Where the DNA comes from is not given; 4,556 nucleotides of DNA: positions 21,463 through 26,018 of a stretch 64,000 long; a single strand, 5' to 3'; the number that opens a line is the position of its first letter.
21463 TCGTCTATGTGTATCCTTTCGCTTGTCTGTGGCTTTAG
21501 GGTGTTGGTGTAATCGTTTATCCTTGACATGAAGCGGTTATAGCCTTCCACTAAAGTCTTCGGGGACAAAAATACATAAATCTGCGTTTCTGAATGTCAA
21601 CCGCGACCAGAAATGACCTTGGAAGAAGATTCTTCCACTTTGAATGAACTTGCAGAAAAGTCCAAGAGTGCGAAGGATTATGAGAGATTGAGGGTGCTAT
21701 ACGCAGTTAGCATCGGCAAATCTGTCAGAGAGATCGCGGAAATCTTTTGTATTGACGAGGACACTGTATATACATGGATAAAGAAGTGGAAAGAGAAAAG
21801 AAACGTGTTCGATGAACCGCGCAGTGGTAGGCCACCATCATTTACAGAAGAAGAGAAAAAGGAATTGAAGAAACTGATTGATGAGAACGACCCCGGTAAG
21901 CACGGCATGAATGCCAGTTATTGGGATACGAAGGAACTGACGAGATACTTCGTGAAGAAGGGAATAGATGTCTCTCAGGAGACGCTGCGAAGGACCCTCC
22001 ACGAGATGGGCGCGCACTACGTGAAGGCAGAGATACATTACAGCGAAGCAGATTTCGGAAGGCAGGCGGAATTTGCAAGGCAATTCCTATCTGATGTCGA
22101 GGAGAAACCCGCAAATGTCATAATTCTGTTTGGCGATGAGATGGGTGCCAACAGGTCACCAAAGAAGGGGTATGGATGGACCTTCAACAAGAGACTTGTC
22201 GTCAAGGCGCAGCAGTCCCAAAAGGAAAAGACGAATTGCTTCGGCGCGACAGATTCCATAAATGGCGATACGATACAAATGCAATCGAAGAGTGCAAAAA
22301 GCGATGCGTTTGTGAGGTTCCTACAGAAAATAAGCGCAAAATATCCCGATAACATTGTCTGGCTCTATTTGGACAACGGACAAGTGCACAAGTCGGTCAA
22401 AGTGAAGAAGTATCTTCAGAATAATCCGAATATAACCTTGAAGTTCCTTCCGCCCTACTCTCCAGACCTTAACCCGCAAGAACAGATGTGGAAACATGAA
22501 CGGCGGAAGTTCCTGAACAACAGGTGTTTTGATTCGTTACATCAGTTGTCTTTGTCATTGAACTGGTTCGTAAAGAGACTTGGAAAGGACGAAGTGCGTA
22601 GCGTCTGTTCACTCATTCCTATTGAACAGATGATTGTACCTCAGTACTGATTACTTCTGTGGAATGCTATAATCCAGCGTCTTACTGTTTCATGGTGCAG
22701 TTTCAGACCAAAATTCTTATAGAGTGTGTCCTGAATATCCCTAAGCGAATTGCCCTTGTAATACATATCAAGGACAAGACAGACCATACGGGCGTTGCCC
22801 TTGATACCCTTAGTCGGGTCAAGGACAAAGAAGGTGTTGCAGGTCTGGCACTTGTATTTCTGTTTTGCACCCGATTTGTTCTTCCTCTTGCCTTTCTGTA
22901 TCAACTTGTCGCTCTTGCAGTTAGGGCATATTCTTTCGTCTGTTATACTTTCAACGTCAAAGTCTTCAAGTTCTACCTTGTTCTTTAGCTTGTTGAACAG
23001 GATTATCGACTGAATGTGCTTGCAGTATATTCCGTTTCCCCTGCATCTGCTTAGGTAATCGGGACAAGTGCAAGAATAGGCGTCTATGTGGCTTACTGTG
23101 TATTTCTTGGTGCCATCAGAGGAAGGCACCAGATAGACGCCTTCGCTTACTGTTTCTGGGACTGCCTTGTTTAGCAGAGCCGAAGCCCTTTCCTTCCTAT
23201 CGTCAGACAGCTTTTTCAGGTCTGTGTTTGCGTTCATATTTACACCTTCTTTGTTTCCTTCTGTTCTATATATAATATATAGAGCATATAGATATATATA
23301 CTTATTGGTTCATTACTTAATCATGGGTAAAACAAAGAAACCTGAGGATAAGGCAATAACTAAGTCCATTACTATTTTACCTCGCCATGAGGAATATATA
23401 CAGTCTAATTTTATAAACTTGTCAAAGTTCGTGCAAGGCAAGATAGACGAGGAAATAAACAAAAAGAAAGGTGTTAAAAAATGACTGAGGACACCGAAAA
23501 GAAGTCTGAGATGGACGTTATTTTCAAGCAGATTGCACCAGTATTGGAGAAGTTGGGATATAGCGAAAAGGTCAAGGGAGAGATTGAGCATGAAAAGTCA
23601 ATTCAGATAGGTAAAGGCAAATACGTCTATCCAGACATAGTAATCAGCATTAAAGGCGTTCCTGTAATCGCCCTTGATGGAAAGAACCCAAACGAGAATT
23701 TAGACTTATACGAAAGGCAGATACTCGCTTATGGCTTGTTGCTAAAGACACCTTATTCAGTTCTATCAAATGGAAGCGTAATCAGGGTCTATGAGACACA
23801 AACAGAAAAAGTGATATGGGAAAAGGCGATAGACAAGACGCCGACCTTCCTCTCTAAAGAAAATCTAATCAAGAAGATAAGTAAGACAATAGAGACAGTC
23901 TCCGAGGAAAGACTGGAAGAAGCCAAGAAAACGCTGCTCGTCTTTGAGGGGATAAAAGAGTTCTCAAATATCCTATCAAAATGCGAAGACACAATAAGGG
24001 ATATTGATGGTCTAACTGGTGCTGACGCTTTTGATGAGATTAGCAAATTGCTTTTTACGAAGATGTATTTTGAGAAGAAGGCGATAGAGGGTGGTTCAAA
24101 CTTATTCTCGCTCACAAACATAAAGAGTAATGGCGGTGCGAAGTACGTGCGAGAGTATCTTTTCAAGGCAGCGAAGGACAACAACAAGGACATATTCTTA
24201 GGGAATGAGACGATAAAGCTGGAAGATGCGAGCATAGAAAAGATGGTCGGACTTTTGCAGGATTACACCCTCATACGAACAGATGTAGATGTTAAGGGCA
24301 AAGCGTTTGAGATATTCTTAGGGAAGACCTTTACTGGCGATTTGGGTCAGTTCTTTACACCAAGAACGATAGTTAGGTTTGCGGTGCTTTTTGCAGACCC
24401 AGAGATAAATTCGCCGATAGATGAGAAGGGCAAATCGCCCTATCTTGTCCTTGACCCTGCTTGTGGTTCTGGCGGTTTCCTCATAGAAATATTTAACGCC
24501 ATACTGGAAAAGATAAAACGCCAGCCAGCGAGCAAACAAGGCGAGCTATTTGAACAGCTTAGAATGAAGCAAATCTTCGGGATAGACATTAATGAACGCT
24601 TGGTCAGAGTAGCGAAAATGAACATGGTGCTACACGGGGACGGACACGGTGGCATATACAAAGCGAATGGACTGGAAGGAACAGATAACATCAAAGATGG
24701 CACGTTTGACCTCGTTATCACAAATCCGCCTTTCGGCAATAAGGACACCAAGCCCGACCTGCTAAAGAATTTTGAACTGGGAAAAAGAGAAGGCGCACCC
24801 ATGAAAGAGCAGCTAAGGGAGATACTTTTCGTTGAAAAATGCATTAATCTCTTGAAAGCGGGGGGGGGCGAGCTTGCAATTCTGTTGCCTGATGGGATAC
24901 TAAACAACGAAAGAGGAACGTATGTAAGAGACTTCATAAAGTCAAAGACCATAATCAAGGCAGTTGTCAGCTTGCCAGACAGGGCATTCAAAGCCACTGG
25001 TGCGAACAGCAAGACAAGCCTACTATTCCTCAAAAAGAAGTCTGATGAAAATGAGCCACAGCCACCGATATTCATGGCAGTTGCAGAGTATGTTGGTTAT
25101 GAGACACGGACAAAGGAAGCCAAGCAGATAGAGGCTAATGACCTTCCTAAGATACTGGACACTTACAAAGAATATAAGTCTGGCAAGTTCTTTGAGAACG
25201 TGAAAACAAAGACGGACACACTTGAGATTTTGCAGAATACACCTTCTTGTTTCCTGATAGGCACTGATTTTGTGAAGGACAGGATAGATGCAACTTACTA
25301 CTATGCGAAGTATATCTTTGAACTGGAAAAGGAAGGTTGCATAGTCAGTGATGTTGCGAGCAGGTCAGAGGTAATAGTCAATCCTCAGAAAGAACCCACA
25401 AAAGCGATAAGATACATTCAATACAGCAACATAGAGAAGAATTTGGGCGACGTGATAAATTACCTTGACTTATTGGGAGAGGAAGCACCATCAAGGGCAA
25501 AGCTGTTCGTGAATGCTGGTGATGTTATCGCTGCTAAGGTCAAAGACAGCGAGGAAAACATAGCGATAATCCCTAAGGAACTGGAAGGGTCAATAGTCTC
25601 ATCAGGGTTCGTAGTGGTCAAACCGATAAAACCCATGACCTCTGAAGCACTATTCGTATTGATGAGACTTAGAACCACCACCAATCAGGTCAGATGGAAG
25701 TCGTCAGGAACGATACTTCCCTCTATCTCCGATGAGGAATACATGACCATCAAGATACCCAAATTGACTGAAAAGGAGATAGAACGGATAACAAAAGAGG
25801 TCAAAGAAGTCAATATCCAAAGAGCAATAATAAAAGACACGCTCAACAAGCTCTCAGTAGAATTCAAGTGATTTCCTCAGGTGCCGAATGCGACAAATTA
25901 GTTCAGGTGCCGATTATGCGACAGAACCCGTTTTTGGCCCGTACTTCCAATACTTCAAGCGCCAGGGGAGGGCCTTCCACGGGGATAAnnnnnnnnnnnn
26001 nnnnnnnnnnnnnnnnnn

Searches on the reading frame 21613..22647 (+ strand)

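Call 65: search_protein_families(library=pfam, proteins=[window:21613-22647:+], max_evalue=0.0001)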
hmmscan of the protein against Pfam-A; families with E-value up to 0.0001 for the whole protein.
window:21613-22647:+ (345 aa): 6 families
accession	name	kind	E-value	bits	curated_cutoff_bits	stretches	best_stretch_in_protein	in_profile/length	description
PF13358.12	DDE_3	-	3.1e-27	95.7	28.6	1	171-312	2-145/146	DDE superfamily endonuclease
PF13565.12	HTH_32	-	1.9e-12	48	33.7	1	51-129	1-73/73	Homeodomain-like domain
PF13384.12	HTH_23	-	3.6e-10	39.8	24.6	1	20-62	2-44/50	Homeodomain-like domain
PF13551.12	HTH_29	-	1e-08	35.6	28.1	1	25-81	1-62/64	Winged helix-turn helix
PF13518.12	HTH_28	-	8e-08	32.7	25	1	25-74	2-51/52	Helix-turn-helix domain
PF13592.12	HTH_33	-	5.7e-06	26.3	25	1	102-156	3-58/60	Winged helix-turn helix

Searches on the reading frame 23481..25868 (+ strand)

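Call 65: search_protein_families(library=pfam, proteins=[window:23481-25868:+], max_evalue=0.0001)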
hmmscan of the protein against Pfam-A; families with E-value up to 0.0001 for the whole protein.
window:23481-25868:+ (796 aa): 6 families
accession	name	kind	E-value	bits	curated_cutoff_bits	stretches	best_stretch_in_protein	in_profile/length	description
PF02384.22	N6_Mtase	-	2.1e-43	149.3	20.4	1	269-571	3-281/311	N-6 DNA Methylase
PF07669.17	Eco57I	-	1.1e-13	52.1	25.3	1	363-498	1-165/171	Eco57I restriction-modification methylase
PF01170.24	UPF0020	-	9.3e-11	42.2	22.3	1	323-426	32-139/197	RMKL-like, methyltransferase domain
PF20473.4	MmeI_Mtase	-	9.2e-07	28.7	27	1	323-384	23-84/259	MmeI, DNA-methyltransferase domain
PF13847.12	Methyltransf_31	-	2.1e-05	24.7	27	1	323-420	7-85/145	Methyltransferase domain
PF04313.20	HSDR_N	-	3.5e-05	24.2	25.1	0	42-109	121-195/198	Type I restriction enzyme R protein N terminus (HSDR_N)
